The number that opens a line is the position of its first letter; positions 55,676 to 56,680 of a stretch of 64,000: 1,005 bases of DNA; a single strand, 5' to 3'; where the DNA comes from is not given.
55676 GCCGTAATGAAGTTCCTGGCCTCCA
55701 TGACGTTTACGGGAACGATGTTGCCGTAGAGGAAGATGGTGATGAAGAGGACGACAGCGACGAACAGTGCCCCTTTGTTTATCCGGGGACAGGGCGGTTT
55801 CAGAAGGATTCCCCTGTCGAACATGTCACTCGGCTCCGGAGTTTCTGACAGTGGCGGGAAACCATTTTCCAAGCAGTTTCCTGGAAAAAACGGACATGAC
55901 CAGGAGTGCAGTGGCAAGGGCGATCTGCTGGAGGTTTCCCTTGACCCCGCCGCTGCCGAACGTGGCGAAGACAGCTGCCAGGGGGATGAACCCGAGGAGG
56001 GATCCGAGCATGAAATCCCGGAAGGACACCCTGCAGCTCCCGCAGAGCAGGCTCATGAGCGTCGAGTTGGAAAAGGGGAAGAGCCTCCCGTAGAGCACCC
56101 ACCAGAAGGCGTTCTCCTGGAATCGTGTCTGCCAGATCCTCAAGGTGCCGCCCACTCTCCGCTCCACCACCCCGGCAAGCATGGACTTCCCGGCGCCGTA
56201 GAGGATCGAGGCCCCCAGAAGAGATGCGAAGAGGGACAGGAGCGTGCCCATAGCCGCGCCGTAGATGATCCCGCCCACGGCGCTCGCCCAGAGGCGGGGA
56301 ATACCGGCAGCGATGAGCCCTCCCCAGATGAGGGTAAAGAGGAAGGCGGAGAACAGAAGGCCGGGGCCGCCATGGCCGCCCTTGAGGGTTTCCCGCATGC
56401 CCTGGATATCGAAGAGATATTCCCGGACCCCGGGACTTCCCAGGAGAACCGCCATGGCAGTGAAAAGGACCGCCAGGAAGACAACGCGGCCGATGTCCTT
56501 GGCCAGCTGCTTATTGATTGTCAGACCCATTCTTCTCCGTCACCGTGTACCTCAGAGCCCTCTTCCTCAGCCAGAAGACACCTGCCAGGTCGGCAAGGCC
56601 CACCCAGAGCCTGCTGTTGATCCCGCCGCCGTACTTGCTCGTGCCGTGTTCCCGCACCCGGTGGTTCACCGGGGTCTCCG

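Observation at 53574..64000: Complete arn (Ara4N lipid A modification) operon with non-canonical composition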

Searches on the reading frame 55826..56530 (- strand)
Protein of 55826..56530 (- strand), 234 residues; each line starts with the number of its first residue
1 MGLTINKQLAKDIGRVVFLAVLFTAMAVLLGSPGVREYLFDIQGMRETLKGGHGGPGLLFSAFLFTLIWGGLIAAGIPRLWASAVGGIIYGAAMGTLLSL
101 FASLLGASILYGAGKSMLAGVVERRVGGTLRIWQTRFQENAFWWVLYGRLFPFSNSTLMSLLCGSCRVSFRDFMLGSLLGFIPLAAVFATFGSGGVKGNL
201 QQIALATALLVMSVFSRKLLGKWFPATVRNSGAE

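Call 7: search_protein_families(library=pfam, proteins=[window:55826-56530:-], max_evalue=0.01)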
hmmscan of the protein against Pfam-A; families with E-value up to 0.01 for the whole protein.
window:55826-56530:- (234 aa): 1 family
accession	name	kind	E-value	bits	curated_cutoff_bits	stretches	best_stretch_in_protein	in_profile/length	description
PF09335.16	VTT_dom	-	1.7e-16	61.2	33.9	1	77-193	1-122/123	VTT domain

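Call 8: search_protein_families(library=ncbifam, proteins=[window:55826-56530:-], max_evalue=0.01)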
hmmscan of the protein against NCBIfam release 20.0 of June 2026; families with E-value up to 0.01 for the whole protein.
window:55826-56530:- (234 aa): 0 families

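Call 80: find_homologous_proteins(query=window:55826-56530:-, max_evalue=0.001)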
Query window:55826-56530:- (234 aa): 219 proteins with E <= 0.001 among 3113 candidates; the best 120 are listed.
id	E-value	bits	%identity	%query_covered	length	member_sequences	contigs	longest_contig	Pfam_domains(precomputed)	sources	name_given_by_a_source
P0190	4.4e-127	441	90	99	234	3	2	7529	PF09335.17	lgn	-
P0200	7.2e-112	391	77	100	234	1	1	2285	PF09335.17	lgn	-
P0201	1.0e-111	390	77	100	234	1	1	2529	PF09335.17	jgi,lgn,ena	-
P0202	8.4e-109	381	76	99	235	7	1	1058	PF09335.17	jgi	jgi:uncharacterized membrane protein YdjX (TVP38/TMEM64 family)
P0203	3.7e-108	379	79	96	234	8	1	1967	PF09335.17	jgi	jgi:uncharacterized membrane protein YdjX (TVP38/TMEM64 family)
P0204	7.6e-108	378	74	100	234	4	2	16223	PF09335.17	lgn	-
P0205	1.8e-107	377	77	99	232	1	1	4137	PF09335.17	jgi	jgi:uncharacterized membrane protein YdjX (TVP38/TMEM64 family)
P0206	2.6e-107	376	75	99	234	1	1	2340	PF09335.17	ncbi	-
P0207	6.3e-104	365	72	99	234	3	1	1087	PF09335.17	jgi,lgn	jgi:uncharacterized membrane protein YdjX (TVP38/TMEM64 family)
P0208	2.6e-100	353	70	99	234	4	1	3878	PF09335.17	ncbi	-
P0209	2.9e-100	353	72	98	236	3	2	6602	PF09335.17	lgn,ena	-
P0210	1.2e-99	351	70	99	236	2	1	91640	PF09335.17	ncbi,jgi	jgi:uncharacterized membrane protein YdjX (TVP38/TMEM64 family)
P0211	2.1e-99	350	71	97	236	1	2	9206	PF09335.17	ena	-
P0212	2.3e-96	340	67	98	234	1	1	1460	PF09335.17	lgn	-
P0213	6.8e-96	339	70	97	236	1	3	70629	PF09335.17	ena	-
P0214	3.8e-95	336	70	97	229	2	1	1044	PF09335.17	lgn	-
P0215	9.5e-94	332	73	90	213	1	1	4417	PF09335.17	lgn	-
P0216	5.6e-93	329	65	98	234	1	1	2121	PF09335.17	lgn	-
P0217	6.6e-93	329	69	100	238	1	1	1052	PF09335.17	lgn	-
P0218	2.2e-92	327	78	85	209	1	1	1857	PF09335.17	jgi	jgi:uncharacterized membrane protein YdjX (TVP38/TMEM64 family)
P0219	7.3e-92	325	76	85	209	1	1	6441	PF09335.17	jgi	jgi:uncharacterized membrane protein YdjX (TVP38/TMEM64 family)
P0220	1.2e-91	325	77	85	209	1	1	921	PF09335.17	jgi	jgi:uncharacterized membrane protein YdjX (TVP38/TMEM64 family)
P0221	9.5e-91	322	67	97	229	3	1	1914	PF09335.17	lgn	-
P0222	3.8e-90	320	65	97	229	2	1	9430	PF09335.17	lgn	-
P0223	5.0e-90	319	65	97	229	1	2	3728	PF09335.17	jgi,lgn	-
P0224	7.1e-90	319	65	97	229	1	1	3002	PF09335.17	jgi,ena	-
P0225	5.2e-89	316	65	95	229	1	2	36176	PF09335.17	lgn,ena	-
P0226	3.4e-88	313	65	95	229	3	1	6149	PF09335.17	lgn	-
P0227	4.2e-88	313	71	88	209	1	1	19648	PF09335.17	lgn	-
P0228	9.1e-88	312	65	95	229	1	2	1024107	PF09335.17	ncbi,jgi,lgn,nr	ncbi:MAG: VTT domain-containing protein [Syntrophaceae bacterium]|nr:VTT domain-containing protein [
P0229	2.0e-86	308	64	97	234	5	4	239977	PF09335.17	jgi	-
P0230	2.3e-86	307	67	92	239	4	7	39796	PF09335.17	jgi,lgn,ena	-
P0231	4.3e-86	307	65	97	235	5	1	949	PF09335.17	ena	-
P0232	2.4e-85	304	63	94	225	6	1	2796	PF09335.17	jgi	jgi:uncharacterized membrane protein YdjX (TVP38/TMEM64 family)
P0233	7.0e-84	299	66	94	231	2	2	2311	PF09335.17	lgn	-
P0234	8.1e-84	299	63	94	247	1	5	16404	PF09335.17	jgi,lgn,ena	jgi:uncharacterized membrane protein YdjX (TVP38/TMEM64 family)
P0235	1.8e-83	298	64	97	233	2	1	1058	PF09335.17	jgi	jgi:uncharacterized membrane protein YdjX (TVP38/TMEM64 family)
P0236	3.6e-83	297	60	97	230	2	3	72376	PF09335.17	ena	-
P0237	4.6e-83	297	65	92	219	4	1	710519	PF09335.17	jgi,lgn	-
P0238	1.6e-82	295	56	98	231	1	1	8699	PF09335.17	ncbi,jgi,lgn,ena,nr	ncbi:MAG TPA: VTT domain-containing protein [Desulfomonilia bacterium]|nr:VTT domain-containing prot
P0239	2.5e-82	294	62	97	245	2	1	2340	PF09335.17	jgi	jgi:uncharacterized membrane protein YdjX (TVP38/TMEM64 family)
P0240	1.3e-81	292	62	97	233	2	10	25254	PF09335.17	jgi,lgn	jgi:uncharacterized membrane protein YdjX (TVP38/TMEM64 family)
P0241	2.1e-81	291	62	97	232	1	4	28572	PF09335.17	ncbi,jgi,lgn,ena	-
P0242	3.2e-81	291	62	97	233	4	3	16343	PF09335.17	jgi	jgi:uncharacterized membrane protein YdjX (TVP38/TMEM64 family)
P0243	5.3e-81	290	62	95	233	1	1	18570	PF09335.17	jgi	jgi:uncharacterized membrane protein YdjX (TVP38/TMEM64 family)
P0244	3.3e-80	287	62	94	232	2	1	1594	PF09335.17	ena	-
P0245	1.8e-79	285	63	94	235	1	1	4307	PF09335.17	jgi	jgi:uncharacterized membrane protein YdjX (TVP38/TMEM64 family)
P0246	4.3e-79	284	62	97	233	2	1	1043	PF09335.17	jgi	jgi:uncharacterized membrane protein YdjX (TVP38/TMEM64 family)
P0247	6.9e-79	283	59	98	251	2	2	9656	PF09335.17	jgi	jgi:uncharacterized membrane protein YdjX (TVP38/TMEM64 family)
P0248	1.4e-78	282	61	94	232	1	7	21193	PF09335.17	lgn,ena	-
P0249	2.7e-78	281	62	94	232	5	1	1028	PF09335.17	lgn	-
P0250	2.8e-78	281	61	95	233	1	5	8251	PF09335.17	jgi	jgi:uncharacterized membrane protein YdjX (TVP38/TMEM64 family)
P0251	5.9e-78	280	59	97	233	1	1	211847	PF09335.17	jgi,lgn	-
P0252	1.9e-77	278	60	97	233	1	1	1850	PF09335.17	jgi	jgi:uncharacterized membrane protein YdjX (TVP38/TMEM64 family)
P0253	2.4e-77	278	61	97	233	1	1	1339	PF09335.17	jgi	jgi:uncharacterized membrane protein YdjX (TVP38/TMEM64 family)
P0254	3.0e-77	278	59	100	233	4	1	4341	PF09335.17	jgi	jgi:uncharacterized membrane protein YdjX (TVP38/TMEM64 family)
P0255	3.1e-77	278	60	97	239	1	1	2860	PF09335.17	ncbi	-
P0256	4.0e-77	277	60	97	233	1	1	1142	PF09335.17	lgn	-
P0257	9.4e-77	276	60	93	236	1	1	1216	PF09335.17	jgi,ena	-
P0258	2.6e-76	275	58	94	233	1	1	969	PF09335.17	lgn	-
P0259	4.0e-76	274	56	98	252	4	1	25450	PF09335.17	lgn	-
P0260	4.1e-76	274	58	97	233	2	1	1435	PF09335.17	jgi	jgi:uncharacterized membrane protein YdjX (TVP38/TMEM64 family)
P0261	6.6e-76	273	60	97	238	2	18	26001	PF09335.17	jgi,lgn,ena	-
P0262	1.2e-75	272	58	97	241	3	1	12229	PF09335.17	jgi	jgi:uncharacterized membrane protein YdjX (TVP38/TMEM64 family)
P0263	1.3e-75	272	60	95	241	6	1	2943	PF09335.17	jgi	-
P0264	1.7e-75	272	59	95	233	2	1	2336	PF09335.17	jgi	jgi:uncharacterized membrane protein YdjX (TVP38/TMEM64 family)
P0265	2.0e-75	272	57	94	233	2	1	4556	PF09335.17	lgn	-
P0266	2.2e-75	272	59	96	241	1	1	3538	PF09335.17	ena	-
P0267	2.3e-75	271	59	97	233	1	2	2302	PF09335.17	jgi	jgi:uncharacterized membrane protein YdjX (TVP38/TMEM64 family)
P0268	3.2e-75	271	58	97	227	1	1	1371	PF09335.17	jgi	jgi:uncharacterized membrane protein YdjX (TVP38/TMEM64 family)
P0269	3.6e-75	271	57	99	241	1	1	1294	PF09335.17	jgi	jgi:uncharacterized membrane protein YdjX (TVP38/TMEM64 family)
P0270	7.4e-75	270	57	100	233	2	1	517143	PF09335.17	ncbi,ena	-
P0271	7.8e-75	270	57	97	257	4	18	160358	PF09335.17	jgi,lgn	jgi:uncharacterized membrane protein YdjX (TVP38/TMEM64 family)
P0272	2.6e-74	268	60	94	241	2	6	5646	PF09335.17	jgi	jgi:uncharacterized membrane protein YdjX (TVP38/TMEM64 family)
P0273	3.5e-74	268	55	96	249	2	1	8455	PF09335.17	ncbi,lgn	-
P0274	4.5e-74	267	58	97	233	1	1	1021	PF09335.17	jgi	jgi:uncharacterized membrane protein YdjX (TVP38/TMEM64 family)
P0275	5.2e-74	267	56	94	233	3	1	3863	PF09335.17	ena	-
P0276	1.2e-73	266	59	96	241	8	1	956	PF09335.17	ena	-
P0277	1.9e-73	265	58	97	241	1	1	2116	PF09335.17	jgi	jgi:uncharacterized membrane protein YdjX (TVP38/TMEM64 family)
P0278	1.1e-72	263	57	96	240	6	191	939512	PF09335.17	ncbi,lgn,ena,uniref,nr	ncbi:MAG: TVP38/TMEM64 family protein [Desulfomonilia bacterium]|uniref:VTT domain-containing protei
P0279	2.9e-72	261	54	100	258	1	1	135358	PF09335.17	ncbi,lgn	-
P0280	4.4e-72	261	58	97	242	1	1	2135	PF09335.17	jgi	jgi:uncharacterized membrane protein YdjX (TVP38/TMEM64 family)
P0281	6.3e-72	260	55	100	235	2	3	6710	PF09335.17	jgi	jgi:uncharacterized membrane protein YdjX (TVP38/TMEM64 family)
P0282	8.5e-72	260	60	95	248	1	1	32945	PF09335.17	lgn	-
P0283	3.1e-71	258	57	97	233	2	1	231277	PF09335.17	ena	-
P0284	3.5e-71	258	53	100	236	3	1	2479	PF09335.17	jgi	-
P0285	3.5e-71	258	61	95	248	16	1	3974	PF09335.17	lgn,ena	-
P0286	3.6e-71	258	58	82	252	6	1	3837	PF09335.17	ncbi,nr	ncbi:MAG TPA: VTT domain-containing protein [Deltaproteobacteria bacterium]|nr:VTT domain-containing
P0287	8.0e-71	257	55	95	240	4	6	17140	PF09335.17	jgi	jgi:uncharacterized membrane protein YdjX (TVP38/TMEM64 family)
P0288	1.2e-70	256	58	93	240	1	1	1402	PF09335.17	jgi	jgi:uncharacterized membrane protein YdjX (TVP38/TMEM64 family)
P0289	2.1e-70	255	57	97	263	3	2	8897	PF09335.17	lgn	-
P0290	3.1e-70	255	55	94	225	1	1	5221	PF09335.17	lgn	-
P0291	4.6e-70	254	56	94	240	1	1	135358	PF09335.17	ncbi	-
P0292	1.1e-69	253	56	94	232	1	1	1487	PF09335.17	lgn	-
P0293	1.6e-69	252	56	97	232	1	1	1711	PF09335.17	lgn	-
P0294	1.8e-68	249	53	94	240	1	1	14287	PF09335.17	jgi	-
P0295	3.0e-68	248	53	100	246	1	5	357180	PF09335.17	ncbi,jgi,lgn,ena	-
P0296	9.5e-68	247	56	97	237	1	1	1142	PF09335.17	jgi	jgi:uncharacterized membrane protein YdjX (TVP38/TMEM64 family)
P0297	2.6e-67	245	53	94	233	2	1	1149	PF09335.17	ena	-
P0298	2.7e-67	245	83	59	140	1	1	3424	PF09335.17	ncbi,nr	ncbi:MAG TPA: VTT domain-containing protein, partial [Desulfomonilia bacterium]|nr:VTT domain-contai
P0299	3.2e-67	245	55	94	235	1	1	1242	PF09335.17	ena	-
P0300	6.8e-67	244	53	99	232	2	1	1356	PF09335.17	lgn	-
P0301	5.1e-66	241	53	92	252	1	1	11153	PF09335.17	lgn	-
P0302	6.5e-66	241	53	99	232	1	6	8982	PF09335.17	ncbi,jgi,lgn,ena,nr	ncbi:MAG TPA: VTT domain-containing protein [Methanoregulaceae archaeon]|nr:VTT domain-containing pr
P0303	7.9e-66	240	53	97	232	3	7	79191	PF09335.17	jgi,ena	-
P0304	1.0e-65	240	52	94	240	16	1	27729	PF09335.17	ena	-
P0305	2.0e-65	239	59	95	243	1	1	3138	PF09335.17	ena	-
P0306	4.4e-65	238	54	98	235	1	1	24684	PF09335.17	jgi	jgi:uncharacterized membrane protein YdjX (TVP38/TMEM64 family)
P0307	4.4e-65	238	57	91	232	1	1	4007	PF09335.17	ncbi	-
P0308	5.8e-65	237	55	91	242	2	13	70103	PF09335.17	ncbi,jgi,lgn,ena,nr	ncbi:MAG TPA: VTT domain-containing protein [Deltaproteobacteria bacterium]|jgi:uncharacterized memb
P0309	1.0e-64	237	56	96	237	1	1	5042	PF09335.17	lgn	-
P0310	2.0e-64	236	51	94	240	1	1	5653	PF09335.17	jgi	jgi:uncharacterized membrane protein YdjX (TVP38/TMEM64 family)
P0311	1.2e-63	233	49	97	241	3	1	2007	PF09335.17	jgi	-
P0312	2.4e-63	232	51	97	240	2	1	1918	PF09335.17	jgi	jgi:uncharacterized membrane protein YdjX (TVP38/TMEM64 family)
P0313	2.7e-62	229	52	91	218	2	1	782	PF09335.17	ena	-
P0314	8.5e-62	227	49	94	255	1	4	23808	PF09335.17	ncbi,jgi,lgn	-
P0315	2.0e-61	226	50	98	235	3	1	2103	PF09335.17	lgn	-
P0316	2.5e-61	226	48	98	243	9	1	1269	PF09335.17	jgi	jgi:uncharacterized membrane protein YdjX (TVP38/TMEM64 family)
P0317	2.8e-61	225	49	98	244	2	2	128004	PF09335.17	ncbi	-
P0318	3.1e-60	222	49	94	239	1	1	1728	PF09335.17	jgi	jgi:uncharacterized membrane protein YdjX (TVP38/TMEM64 family)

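Call 81: find_encoding_contigs(protein=P0228, flank=9000, max_places=1)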
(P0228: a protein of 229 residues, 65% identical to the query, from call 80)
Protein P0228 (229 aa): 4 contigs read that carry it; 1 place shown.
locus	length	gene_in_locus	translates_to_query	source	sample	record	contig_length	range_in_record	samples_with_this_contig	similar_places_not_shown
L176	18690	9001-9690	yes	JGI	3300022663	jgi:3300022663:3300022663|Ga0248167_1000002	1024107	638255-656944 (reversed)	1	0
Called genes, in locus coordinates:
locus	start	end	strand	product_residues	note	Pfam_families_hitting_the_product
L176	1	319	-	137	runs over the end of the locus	PF13432:TPR_16 (faint), PF07719:TPR_2 (faint), PF13424:TPR_12, PF00515:TPR_1 (weak), PF13414:TPR_11 (weak), PF14559:TPR_19, PF13431:TPR_17 (weak), PF13374:TPR_10 (weak), +3 more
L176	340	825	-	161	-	PF13529:Peptidase_C39_2, PF03412:Peptidase_C39, PF11814:DUF3335 (faint)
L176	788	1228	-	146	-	PF20332:DUF6627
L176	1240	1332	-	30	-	-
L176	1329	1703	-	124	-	PF04343:DUF488, PF22751:DUF488-N3a, PF22752:DUF488-N3i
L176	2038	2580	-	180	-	PF00583:Acetyltransf_1, PF13673:Acetyltransf_10, PF13508:Acetyltransf_7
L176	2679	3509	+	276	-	PF01145:Band_7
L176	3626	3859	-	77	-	PF01361:Tautomerase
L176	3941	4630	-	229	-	PF08795:DUF1796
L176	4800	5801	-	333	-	PF03279:Lip_A_acyltrans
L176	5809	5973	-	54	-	-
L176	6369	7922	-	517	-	PF13231:PMT_2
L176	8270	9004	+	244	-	PF00535:Glycos_transf_2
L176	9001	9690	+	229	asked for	PF09335:VTT_dom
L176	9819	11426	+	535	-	PF00753:Lactamase_B, PF23023:Anti-Pycsar_Apyc1 (faint), PF10996:Beta-Casp, PF07521:RMMBL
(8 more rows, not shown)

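Call 82: find_encoding_contigs(protein=P0278, flank=9000, max_places=1)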
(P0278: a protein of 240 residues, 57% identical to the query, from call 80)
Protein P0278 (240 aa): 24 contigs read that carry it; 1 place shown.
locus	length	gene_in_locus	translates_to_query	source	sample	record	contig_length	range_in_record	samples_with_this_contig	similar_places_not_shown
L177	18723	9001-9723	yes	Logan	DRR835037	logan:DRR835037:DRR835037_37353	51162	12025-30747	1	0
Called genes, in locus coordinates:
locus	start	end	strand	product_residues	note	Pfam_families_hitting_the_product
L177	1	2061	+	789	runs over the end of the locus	PF00884:Sulfatase, PF16347:SGSH_C (weak)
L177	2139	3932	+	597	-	PF00916:Sulfate_transp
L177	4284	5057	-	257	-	-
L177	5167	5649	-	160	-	-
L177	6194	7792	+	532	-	PF13231:PMT_2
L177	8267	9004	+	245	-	PF00535:Glycos_transf_2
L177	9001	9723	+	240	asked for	PF09335:VTT_dom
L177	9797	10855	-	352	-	PF12625:Arabinose_bd, PF12833:HTH_18, PF00165:HTH_AraC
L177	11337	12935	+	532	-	PF00501:AMP-binding, PF13193:AMP-binding_C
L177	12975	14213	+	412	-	PF00108:Thiolase_N, PF08545:ACP_syn_III (faint), PF22691:Thiolase_C_1, PF02803:Thiolase_C (weak)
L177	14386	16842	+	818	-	PF00037:Fer4 (weak), PF14691:Fer4_20, PF07992:Pyr_redox_2 (weak), PF00070:Pyr_redox (weak), PF07992:Pyr_redox_2, PF13450:NAD_binding_8, PF13738:Pyr_redox_3, PF00881:Nitroreductase, +13 more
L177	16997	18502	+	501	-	PF02771:Acyl-CoA_dh_N, PF02770:Acyl-CoA_dh_M, PF00441:Acyl-CoA_dh_1, PF08028:Acyl-CoA_dh_2 (faint), PF00441:Acyl-CoA_dh_1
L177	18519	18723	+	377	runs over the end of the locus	PF02771:Acyl-CoA_dh_N, PF00441:Acyl-CoA_dh_1, PF08028:Acyl-CoA_dh_2 (weak)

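Call 83: find_encoding_contigs(protein=P0279, flank=10000, max_places=1)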
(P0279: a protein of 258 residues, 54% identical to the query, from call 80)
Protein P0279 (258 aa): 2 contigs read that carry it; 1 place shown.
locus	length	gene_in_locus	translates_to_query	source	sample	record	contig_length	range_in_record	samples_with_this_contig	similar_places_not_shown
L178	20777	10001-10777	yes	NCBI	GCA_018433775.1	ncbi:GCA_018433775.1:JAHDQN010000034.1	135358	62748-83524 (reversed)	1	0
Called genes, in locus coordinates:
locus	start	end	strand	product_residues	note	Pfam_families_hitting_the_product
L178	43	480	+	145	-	PF03479:PCC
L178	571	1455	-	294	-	PF00892:EamA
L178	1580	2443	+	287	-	PF03851:UvdE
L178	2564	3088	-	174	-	PF01339:CheB_methylest, PF00072:Response_reg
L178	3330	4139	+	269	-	PF02596:DUF169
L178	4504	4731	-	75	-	PF00231:ATP-synt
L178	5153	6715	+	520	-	PF02366:PMT (weak)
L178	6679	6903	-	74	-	-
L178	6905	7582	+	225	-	PF00072:Response_reg, PF00486:Trans_reg_C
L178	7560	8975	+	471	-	PF00672:HAMP, PF00512:HisKA, PF02518:HATPase_c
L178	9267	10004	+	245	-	PF00535:Glycos_transf_2, PF10111:Glyco_tranf_2_2 (weak)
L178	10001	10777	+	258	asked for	PF09335:VTT_dom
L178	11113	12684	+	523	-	PF02366:PMT, PF13231:PMT_2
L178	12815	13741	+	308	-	PF00535:Glycos_transf_2, PF13641:Glyco_tranf_2_3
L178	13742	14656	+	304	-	PF00551:Formyl_trans_N, PF02911:Formyl_trans_C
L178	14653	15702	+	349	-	PF01370:Epimerase, PF16363:GDP_Man_Dehyd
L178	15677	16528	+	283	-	PF01522:Polysacc_deac_1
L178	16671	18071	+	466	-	PF09335:VTT_dom, PF01569:PAP2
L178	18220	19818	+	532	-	PF13231:PMT_2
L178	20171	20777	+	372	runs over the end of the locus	PF01041:DegT_DnrJ_EryC1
